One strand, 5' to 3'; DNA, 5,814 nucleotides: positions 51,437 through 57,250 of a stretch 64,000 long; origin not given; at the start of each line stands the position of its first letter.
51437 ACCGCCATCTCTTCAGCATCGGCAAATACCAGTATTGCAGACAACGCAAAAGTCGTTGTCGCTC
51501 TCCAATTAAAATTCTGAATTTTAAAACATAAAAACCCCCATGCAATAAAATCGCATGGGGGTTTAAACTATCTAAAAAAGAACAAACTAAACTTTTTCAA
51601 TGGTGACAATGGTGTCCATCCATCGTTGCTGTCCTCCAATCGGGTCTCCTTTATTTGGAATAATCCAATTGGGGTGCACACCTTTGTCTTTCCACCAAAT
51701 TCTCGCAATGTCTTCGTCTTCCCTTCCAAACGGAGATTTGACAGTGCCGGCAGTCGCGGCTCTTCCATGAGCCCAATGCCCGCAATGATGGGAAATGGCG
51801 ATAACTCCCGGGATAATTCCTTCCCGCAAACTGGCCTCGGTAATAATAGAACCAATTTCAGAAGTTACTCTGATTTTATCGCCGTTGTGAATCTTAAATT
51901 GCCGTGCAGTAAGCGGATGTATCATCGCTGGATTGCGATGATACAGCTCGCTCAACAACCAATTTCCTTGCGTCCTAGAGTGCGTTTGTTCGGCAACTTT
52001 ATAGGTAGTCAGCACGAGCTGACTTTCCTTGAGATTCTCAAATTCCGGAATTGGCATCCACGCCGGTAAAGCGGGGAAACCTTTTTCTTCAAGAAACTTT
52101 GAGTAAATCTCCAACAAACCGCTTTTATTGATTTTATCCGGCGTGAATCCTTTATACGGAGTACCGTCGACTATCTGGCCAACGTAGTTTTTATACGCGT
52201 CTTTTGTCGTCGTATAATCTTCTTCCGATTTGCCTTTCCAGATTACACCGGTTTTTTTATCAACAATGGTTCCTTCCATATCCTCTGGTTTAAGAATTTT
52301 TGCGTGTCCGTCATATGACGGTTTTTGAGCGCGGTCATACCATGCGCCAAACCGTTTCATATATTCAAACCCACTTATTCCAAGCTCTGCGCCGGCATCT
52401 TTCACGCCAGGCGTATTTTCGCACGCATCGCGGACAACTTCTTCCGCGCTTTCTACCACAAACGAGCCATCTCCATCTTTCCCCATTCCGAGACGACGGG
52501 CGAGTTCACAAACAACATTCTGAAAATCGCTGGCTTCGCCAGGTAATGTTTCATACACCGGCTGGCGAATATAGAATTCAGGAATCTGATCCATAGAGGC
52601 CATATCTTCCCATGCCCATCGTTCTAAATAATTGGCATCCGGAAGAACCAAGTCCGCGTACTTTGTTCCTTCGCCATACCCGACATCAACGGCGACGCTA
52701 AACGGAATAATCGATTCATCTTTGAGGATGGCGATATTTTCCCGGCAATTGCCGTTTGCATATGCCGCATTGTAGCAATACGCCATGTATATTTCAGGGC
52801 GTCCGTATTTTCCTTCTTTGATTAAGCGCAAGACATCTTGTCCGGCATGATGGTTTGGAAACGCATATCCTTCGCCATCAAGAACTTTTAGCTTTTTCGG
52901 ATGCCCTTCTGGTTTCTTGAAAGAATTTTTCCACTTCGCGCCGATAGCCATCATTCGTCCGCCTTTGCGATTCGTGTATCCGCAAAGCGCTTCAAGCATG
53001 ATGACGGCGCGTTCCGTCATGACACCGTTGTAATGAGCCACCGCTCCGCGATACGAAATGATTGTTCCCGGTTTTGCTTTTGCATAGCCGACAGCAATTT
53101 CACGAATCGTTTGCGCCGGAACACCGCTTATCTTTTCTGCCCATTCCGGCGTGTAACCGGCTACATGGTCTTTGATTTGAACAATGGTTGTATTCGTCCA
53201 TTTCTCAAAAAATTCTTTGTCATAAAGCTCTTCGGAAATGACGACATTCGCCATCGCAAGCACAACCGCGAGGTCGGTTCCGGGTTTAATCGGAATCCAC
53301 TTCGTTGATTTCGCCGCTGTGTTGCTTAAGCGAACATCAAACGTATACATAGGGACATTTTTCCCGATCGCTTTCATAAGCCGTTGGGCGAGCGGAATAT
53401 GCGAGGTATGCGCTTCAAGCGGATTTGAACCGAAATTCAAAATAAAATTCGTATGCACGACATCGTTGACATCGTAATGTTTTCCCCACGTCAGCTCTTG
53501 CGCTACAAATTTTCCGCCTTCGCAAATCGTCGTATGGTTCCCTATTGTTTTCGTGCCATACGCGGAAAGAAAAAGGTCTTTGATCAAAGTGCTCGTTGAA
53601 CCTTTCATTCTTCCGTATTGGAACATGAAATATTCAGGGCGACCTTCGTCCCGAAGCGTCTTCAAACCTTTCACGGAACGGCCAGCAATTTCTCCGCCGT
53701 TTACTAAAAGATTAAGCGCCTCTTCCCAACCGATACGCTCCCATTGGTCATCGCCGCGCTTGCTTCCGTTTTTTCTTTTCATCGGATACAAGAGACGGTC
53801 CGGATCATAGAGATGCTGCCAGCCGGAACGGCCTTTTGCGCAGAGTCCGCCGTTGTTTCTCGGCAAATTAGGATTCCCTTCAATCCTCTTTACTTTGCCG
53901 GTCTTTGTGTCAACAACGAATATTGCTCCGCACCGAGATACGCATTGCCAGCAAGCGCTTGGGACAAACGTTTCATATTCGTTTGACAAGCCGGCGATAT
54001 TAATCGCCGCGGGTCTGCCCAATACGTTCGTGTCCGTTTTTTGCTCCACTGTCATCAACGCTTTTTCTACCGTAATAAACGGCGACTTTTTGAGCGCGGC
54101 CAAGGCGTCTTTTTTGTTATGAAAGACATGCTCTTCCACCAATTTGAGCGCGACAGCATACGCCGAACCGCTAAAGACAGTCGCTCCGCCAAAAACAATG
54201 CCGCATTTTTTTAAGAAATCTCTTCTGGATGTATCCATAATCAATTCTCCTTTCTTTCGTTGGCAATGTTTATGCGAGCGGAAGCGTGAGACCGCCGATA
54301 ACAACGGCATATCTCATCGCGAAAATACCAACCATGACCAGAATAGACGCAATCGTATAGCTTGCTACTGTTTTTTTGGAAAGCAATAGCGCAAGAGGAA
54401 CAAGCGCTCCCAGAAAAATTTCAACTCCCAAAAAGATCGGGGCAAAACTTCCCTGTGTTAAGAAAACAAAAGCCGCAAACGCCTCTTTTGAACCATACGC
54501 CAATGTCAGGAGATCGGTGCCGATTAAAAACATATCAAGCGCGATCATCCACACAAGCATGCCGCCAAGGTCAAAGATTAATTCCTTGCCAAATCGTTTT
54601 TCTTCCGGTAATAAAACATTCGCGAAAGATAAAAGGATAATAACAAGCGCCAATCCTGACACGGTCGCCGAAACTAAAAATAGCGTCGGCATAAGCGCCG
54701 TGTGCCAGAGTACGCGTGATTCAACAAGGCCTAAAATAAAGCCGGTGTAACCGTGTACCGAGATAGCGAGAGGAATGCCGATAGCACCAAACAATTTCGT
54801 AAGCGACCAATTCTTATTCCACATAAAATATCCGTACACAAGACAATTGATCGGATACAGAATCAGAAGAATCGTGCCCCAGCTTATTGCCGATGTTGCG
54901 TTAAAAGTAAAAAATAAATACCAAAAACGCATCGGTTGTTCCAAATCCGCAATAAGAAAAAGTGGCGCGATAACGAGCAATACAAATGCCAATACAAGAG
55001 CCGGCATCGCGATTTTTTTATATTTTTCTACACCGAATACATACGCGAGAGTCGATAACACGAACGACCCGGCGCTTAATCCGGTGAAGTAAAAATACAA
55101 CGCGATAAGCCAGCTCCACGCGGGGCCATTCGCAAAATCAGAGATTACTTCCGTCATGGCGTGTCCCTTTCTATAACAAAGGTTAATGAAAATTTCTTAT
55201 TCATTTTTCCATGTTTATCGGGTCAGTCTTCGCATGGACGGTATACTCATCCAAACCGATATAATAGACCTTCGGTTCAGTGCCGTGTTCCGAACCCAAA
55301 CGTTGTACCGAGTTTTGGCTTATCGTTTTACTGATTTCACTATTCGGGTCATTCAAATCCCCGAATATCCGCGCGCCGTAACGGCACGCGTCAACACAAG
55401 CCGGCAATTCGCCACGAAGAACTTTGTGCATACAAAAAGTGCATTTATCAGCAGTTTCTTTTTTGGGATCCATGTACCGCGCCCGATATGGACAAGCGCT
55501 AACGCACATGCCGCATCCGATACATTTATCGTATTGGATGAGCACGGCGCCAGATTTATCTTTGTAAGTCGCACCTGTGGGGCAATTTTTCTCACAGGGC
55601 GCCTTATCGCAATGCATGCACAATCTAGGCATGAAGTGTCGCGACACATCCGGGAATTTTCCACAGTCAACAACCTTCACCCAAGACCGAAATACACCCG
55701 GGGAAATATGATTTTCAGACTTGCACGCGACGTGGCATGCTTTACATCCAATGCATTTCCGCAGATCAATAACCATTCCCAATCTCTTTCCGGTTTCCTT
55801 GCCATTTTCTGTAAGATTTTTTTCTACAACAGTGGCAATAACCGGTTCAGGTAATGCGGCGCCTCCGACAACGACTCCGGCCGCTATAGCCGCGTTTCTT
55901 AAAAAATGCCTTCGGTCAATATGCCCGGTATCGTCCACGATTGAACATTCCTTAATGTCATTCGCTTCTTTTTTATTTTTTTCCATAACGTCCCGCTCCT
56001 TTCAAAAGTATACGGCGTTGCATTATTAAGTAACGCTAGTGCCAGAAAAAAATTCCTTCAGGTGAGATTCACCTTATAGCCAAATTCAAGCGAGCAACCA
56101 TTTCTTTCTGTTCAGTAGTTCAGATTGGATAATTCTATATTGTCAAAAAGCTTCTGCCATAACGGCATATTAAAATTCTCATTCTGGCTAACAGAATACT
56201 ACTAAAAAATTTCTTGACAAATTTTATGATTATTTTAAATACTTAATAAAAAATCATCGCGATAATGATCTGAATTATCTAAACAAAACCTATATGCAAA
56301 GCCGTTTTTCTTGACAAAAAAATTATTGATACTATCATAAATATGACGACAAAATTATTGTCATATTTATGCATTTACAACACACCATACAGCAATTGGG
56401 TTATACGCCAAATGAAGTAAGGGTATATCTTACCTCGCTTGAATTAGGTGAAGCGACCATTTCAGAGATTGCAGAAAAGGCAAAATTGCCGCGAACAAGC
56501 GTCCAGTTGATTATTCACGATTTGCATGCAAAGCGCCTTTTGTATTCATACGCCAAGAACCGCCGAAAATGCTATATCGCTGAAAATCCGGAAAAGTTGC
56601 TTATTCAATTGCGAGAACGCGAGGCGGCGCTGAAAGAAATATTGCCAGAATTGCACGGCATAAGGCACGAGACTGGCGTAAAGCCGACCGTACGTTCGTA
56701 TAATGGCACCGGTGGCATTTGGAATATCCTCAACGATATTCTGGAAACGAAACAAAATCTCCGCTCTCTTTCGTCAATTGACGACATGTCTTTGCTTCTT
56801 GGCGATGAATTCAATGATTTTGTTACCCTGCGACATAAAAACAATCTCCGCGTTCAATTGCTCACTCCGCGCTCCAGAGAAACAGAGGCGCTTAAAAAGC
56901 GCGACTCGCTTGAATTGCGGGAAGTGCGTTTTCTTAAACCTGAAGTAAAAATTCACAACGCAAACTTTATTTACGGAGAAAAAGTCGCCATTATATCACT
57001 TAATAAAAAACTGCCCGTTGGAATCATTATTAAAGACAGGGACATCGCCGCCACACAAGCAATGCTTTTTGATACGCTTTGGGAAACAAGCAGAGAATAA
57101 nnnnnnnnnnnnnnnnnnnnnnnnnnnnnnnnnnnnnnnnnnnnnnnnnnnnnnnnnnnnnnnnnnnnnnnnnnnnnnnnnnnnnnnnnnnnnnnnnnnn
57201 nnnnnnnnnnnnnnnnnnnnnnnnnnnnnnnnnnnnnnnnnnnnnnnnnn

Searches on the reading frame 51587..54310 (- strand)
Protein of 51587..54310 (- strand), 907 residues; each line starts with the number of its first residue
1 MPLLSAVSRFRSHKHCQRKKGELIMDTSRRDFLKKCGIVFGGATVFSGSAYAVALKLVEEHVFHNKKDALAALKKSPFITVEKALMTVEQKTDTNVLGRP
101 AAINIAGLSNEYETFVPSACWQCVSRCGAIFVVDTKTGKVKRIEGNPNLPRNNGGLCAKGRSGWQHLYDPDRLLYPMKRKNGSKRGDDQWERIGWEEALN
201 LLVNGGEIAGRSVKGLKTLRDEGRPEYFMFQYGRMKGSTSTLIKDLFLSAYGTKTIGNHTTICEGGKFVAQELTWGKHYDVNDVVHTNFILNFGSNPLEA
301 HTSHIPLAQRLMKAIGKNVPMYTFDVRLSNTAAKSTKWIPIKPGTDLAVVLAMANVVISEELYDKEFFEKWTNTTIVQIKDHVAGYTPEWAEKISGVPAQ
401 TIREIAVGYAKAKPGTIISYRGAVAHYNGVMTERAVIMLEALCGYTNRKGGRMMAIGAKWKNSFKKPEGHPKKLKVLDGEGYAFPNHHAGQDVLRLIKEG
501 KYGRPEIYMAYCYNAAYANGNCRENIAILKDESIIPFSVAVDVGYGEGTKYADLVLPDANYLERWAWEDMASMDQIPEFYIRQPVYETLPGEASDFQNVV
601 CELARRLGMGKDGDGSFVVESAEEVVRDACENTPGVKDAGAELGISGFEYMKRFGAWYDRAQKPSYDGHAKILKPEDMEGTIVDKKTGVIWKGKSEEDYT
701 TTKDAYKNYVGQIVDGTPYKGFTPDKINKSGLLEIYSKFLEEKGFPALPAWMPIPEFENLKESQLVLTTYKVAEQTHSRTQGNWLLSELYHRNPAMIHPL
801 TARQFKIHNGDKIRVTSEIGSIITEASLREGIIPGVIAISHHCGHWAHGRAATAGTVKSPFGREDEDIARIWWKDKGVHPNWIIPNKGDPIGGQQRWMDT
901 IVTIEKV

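Call 73: search_protein_families(library=pfam, proteins=[window:51587-54310:-], max_evalue=0.00001)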
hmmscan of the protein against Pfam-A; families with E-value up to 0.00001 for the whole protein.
window:51587-54310:- (907 aa): 3 families
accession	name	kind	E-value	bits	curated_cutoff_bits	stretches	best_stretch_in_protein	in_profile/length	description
PF00384.28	Molybdopterin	-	4.7e-25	88.8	24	1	172-564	1-316/353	Molybdopterin oxidoreductase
PF01568.27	Molydop_binding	-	2.1e-16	60.4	26.8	1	765-892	1-101/110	Molydopterin dinucleotide binding domain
PF04879.21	Molybdop_Fe4S4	-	1.4e-12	47.8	22.7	1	114-169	2-55/55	Molybdopterin oxidoreductase Fe4S4 domain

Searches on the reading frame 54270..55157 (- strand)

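Call 73: search_protein_families(library=pfam, proteins=[window:54270-55157:-], max_evalue=0.00001)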
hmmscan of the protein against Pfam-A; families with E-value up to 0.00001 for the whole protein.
window:54270-55157:- (295 aa): 1 family
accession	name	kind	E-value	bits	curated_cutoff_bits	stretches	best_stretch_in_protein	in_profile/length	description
PF03916.19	NrfD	-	6.3e-41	141.5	25.8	1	13-291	10-310/313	Polysulphide reductase, NrfD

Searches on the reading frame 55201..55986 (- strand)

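Call 74: search_protein_families(library=pfam, proteins=[window:55201-55986:-], max_evalue=0.00001)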
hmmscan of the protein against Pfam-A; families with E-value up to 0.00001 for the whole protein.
window:55201-55986:- (261 aa): 11 families
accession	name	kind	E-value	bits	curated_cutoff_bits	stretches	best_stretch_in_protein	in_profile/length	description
PF13247.11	Fer4_11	-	1.2e-24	86.8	26.2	1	117-210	4-99/100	4Fe-4S dicluster domain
PF00037.32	Fer4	-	7.1e-14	51.4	21.1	1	150-170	3-23/24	4Fe-4S binding domain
PF13237.11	Fer4_10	-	2.6e-12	46.9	25.5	2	148-201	2-52/53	4Fe-4S dicluster domain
PF12838.12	Fer4_7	-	3.4e-12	47.1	27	1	154-205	1-52/52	4Fe-4S dicluster domain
PF12797.12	Fer4_2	-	1e-11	44.4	24.5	1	147-167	2-22/22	4Fe-4S binding domain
PF12837.12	Fer4_6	-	1.4e-11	44.2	25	1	148-169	2-23/24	4Fe-4S binding domain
PF13187.11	Fer4_9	-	7.5e-11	42.3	27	1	123-168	2-50/52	4Fe-4S dicluster domain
PF12800.12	Fer4_4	-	6.3e-08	32.7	24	0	153-167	2-16/17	4Fe-4S binding domain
PF14697.11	Fer4_21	-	1.6e-07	31.7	35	0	122-167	7-53/59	4Fe-4S dicluster domain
PF12798.12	Fer4_3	-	9.1e-07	29.7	27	0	155-169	1-15/15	4Fe-4S binding domain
PF25160.1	LdpA_Fe-S-bd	-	3.7e-06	27.1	27.6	0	126-168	5-41/49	LdpA Fe-S cluster-binding domain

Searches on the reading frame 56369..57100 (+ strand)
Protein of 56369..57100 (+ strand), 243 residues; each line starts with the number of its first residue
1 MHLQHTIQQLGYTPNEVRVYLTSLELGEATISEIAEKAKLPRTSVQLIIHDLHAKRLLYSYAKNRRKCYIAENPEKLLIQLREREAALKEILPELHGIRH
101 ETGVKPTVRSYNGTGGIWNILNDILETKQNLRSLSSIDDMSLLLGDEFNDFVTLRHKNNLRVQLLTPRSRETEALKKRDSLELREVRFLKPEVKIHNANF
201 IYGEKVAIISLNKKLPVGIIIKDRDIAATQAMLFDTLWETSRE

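Call 74: search_protein_families(library=pfam, proteins=[window:56369-57100:+], max_evalue=0.00001)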
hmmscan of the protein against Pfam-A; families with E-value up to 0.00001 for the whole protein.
window:56369-57100:+ (243 aa): 1 family
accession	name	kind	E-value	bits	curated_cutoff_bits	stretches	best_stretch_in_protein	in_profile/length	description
PF01978.25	TrmB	-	7.8e-10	38.9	25.6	1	8-74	2-67/68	Sugar-specific transcriptional regulator TrmB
